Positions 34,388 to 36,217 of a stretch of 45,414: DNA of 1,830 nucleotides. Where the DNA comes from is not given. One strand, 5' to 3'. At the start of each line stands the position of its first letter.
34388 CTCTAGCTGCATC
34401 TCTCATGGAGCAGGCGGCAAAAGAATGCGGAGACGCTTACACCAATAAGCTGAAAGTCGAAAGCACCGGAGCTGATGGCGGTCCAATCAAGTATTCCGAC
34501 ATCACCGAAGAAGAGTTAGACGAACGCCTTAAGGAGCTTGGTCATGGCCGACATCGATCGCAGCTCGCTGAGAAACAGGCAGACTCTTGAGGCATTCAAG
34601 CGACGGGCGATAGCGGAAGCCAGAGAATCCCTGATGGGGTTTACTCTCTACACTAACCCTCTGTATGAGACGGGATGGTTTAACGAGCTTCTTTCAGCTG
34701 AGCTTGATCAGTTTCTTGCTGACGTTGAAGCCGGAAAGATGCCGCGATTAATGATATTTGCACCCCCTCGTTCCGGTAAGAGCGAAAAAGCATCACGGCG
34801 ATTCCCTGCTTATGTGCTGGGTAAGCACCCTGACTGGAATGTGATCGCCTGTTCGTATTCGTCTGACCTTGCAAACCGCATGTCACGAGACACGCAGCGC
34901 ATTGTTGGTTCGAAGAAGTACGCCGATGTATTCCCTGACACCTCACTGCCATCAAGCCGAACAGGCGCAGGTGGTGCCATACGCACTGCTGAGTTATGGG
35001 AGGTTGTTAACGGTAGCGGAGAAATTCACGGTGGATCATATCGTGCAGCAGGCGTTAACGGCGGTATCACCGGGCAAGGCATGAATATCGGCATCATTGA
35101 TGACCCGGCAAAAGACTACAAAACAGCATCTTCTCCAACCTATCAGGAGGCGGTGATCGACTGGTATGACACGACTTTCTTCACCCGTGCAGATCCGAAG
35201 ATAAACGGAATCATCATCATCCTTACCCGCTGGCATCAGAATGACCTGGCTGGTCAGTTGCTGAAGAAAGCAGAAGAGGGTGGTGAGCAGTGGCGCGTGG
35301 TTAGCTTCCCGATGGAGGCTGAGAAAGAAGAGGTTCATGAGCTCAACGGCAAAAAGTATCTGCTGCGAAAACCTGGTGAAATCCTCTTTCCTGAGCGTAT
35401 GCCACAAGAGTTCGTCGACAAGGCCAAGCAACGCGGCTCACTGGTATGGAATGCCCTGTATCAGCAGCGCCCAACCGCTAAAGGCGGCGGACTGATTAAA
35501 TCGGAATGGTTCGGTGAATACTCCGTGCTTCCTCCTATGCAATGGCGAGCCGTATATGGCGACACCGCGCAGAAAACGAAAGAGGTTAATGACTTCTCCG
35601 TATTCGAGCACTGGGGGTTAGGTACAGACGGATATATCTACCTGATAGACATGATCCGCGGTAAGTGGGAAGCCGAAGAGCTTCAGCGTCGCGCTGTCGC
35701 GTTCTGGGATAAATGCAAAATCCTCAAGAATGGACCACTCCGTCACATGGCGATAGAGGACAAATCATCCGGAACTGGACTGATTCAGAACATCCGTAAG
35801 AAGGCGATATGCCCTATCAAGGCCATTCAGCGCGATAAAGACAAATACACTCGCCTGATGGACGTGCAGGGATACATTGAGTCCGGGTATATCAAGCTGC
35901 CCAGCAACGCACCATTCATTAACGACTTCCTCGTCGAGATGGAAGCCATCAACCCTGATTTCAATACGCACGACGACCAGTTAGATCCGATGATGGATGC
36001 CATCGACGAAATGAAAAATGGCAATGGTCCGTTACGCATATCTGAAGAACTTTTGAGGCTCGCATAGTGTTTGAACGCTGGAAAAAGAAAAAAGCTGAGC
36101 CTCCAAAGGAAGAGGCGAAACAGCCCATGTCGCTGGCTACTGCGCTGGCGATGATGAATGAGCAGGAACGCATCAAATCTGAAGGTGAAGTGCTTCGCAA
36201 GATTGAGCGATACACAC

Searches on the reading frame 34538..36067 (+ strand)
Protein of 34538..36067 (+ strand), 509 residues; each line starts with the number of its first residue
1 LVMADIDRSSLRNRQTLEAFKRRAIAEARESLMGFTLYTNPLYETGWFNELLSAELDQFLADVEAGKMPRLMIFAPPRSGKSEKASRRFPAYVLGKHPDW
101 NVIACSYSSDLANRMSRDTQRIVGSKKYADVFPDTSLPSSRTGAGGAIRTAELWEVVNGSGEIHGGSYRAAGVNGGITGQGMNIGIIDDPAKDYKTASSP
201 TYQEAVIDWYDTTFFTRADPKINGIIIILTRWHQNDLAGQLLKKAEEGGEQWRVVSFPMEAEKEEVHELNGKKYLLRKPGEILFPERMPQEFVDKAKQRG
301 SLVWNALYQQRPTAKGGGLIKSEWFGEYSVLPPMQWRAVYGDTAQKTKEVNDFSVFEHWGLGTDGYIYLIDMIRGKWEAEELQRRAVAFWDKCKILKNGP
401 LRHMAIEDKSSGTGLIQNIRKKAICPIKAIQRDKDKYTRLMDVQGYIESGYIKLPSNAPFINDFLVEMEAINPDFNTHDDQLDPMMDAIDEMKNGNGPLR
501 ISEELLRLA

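Call 63: search_protein_families(library=pfam, proteins=[window:34538-36067:+], max_evalue=0.001)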
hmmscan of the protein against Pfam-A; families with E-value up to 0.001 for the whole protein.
window:34538-36067:+ (509 aa): 2 families
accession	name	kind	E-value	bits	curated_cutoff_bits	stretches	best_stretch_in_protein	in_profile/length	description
PF03237.21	Terminase_6N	-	2.5e-18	67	22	1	72-325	1-213/215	Terminase large subunit, T4likevirus-type, N-terminal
PF17289.8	Terminase_6C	-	1.5e-11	45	22.6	1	342-490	4-153/155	Terminase RNaseH-like domain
